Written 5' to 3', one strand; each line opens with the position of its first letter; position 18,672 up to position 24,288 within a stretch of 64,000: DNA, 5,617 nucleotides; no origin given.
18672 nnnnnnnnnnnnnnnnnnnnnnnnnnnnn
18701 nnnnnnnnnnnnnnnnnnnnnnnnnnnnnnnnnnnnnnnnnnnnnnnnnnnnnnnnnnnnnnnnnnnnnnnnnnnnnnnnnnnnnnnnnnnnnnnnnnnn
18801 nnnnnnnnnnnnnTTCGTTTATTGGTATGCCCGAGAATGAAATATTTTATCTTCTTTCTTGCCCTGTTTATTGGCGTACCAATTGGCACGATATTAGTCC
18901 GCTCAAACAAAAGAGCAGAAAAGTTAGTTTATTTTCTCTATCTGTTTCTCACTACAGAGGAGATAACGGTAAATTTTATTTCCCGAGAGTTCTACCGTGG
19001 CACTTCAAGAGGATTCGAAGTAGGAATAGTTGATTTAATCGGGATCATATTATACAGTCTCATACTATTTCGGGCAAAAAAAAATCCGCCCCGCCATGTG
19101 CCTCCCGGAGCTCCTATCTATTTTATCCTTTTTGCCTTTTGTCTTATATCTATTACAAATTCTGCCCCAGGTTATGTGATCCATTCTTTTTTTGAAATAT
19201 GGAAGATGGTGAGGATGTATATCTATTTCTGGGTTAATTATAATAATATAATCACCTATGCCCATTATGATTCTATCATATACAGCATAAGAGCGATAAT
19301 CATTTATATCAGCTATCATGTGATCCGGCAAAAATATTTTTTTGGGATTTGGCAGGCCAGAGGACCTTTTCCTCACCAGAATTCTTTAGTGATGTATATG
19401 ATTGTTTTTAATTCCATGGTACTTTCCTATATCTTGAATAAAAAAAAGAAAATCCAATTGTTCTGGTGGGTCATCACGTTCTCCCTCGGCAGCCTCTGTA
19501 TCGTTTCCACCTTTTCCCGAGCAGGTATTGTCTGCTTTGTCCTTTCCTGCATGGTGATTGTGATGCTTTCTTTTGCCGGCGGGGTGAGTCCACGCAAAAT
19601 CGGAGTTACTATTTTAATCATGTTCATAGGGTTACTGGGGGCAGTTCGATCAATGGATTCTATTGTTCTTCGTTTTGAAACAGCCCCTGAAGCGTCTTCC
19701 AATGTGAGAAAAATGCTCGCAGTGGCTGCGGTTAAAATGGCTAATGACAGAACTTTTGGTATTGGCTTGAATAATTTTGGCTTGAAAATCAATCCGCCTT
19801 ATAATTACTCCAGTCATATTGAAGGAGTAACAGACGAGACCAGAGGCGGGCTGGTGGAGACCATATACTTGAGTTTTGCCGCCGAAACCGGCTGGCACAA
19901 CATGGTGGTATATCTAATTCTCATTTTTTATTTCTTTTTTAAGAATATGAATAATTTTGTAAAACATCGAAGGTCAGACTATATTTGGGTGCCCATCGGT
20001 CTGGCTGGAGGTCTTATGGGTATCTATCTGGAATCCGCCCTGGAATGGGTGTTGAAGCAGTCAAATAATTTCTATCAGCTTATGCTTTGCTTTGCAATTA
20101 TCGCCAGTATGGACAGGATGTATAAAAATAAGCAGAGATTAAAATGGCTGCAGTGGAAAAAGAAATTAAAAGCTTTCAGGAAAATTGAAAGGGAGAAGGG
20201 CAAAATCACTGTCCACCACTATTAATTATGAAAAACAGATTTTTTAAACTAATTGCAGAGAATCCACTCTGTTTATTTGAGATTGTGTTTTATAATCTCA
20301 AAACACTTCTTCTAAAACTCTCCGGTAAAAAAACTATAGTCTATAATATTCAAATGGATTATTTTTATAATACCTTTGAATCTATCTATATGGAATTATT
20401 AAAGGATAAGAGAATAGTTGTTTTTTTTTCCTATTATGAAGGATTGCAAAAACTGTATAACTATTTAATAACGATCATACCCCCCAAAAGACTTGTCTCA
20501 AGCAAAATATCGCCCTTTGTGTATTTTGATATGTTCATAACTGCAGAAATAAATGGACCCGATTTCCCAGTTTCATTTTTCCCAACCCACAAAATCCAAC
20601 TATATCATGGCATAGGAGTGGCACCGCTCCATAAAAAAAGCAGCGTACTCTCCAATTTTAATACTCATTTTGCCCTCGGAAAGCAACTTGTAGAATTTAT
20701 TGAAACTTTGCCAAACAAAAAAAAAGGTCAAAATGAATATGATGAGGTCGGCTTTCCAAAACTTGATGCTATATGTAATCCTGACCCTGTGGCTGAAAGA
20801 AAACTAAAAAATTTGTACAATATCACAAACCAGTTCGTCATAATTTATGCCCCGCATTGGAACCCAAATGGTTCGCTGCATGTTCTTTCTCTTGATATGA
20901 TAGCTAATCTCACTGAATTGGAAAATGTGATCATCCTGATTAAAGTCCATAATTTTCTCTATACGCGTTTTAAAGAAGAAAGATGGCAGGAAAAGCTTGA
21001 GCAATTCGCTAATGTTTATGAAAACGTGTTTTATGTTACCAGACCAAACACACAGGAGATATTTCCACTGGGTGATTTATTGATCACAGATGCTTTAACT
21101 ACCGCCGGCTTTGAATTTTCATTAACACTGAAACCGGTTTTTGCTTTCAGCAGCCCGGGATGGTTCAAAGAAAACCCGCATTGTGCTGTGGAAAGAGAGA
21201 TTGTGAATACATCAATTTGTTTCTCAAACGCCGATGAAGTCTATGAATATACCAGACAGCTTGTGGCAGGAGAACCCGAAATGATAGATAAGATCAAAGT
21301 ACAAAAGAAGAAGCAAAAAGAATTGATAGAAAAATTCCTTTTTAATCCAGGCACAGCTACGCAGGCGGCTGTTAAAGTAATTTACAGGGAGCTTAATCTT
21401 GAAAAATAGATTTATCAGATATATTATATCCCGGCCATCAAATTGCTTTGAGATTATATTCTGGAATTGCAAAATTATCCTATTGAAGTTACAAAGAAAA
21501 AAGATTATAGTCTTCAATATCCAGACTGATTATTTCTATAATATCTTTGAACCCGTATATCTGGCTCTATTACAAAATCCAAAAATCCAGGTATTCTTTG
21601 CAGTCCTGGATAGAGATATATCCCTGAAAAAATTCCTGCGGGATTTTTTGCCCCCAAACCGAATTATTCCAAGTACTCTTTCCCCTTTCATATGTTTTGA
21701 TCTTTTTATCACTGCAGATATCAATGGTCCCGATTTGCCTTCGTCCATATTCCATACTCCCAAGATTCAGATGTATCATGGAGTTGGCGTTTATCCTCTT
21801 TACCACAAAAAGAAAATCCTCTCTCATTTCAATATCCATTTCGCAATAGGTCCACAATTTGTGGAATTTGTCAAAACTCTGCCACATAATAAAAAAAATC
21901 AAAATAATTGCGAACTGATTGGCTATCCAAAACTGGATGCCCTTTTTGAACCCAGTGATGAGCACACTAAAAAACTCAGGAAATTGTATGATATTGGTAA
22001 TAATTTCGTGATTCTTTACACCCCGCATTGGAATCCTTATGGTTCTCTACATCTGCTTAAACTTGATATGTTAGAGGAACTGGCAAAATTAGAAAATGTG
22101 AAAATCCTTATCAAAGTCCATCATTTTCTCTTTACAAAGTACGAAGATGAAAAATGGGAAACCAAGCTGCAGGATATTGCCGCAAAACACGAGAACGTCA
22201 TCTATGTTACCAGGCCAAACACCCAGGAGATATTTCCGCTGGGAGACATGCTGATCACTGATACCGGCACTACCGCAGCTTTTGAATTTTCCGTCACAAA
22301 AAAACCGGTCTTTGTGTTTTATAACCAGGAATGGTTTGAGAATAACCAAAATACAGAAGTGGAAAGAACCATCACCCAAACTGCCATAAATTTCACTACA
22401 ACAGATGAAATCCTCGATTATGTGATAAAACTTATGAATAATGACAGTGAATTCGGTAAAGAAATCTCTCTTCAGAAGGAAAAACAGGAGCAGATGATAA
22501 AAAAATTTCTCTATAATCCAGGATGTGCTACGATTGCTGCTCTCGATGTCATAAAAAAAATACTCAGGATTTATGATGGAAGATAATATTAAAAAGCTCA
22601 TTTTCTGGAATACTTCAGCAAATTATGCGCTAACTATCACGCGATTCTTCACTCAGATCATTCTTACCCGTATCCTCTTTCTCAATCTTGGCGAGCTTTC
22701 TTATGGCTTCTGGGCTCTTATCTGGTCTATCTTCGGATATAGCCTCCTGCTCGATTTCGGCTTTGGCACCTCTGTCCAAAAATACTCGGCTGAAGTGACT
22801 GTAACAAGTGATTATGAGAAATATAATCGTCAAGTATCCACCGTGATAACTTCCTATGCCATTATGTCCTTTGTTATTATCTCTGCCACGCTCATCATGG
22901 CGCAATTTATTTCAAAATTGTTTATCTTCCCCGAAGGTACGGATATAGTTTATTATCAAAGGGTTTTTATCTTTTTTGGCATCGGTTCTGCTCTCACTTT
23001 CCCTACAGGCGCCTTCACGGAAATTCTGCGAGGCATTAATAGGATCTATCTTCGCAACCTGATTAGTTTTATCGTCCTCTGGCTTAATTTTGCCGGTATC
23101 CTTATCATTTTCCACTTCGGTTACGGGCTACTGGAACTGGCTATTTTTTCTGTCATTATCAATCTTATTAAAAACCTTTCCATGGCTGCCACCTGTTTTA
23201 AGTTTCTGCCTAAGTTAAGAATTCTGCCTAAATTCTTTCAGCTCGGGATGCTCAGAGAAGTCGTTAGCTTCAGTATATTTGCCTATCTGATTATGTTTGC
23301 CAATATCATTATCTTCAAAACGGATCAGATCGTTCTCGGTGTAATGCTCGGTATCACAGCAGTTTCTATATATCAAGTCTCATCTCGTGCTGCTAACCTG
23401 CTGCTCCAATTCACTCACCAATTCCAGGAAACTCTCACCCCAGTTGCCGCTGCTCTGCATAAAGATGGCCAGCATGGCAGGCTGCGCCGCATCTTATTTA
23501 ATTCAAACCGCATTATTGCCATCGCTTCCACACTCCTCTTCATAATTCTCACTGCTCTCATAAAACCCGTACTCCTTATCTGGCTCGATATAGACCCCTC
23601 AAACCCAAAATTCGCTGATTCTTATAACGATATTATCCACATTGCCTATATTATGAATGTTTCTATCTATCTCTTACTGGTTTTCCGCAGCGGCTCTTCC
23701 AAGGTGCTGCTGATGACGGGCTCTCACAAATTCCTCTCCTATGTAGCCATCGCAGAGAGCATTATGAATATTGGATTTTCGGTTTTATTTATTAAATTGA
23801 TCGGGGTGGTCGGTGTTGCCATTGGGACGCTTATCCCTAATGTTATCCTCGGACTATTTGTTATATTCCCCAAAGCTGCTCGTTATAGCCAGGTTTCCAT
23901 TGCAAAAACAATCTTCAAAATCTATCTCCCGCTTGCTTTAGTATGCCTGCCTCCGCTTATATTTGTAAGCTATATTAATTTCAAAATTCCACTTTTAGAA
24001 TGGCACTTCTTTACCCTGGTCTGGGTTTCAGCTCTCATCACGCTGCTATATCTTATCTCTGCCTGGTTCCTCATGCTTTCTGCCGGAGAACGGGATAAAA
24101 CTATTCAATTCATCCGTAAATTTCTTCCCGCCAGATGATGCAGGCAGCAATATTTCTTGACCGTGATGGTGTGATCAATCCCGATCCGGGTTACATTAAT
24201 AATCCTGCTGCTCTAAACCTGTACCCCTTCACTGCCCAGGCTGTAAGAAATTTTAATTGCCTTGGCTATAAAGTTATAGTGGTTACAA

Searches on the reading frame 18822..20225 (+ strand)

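Call 7: search_protein_families(library=pfam, proteins=[window:18822-20225:+], max_evalue=0.001)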
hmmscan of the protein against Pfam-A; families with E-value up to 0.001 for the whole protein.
window:18822-20225:+ (467 aa): 1 family
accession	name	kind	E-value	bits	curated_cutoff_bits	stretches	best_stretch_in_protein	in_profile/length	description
PF04932.20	Wzy_C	-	4.2e-07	30.3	31.7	1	219-363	2-147/149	O-Antigen ligase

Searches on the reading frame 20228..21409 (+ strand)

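Call 7: search_protein_families(library=pfam, proteins=[window:20228-21409:+], max_evalue=0.001)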
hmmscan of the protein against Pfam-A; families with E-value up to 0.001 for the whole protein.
window:20228-21409:+ (393 aa): 1 family
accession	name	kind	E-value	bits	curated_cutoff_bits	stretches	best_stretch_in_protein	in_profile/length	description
PF04464.20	Glyphos_transf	-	3.1e-10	40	22.1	1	170-308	159-293/367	CDP-Glycerol:Poly(glycerophosphate) glycerophosphotransferase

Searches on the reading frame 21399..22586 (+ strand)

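Call 38: search_protein_families(library=pfam, proteins=[window:21399-22586:+], max_evalue=0.001)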
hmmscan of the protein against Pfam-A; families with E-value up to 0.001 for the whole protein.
window:21399-22586:+ (395 aa): 1 family
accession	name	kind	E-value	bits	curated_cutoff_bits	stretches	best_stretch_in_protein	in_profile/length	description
PF04464.20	Glyphos_transf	-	1.7e-16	60.6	22.1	1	169-362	158-348/367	CDP-Glycerol:Poly(glycerophosphate) glycerophosphotransferase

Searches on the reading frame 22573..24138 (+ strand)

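Call 38: search_protein_families(library=pfam, proteins=[window:22573-24138:+], max_evalue=0.001)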
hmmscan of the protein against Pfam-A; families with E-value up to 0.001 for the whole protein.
window:22573-24138:+ (521 aa): 1 family
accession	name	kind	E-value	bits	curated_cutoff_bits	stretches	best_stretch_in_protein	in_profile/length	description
PF13440.11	Polysacc_synt_3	-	6.6e-09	35.9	23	1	42-336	9-282/293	Polysaccharide biosynthesis protein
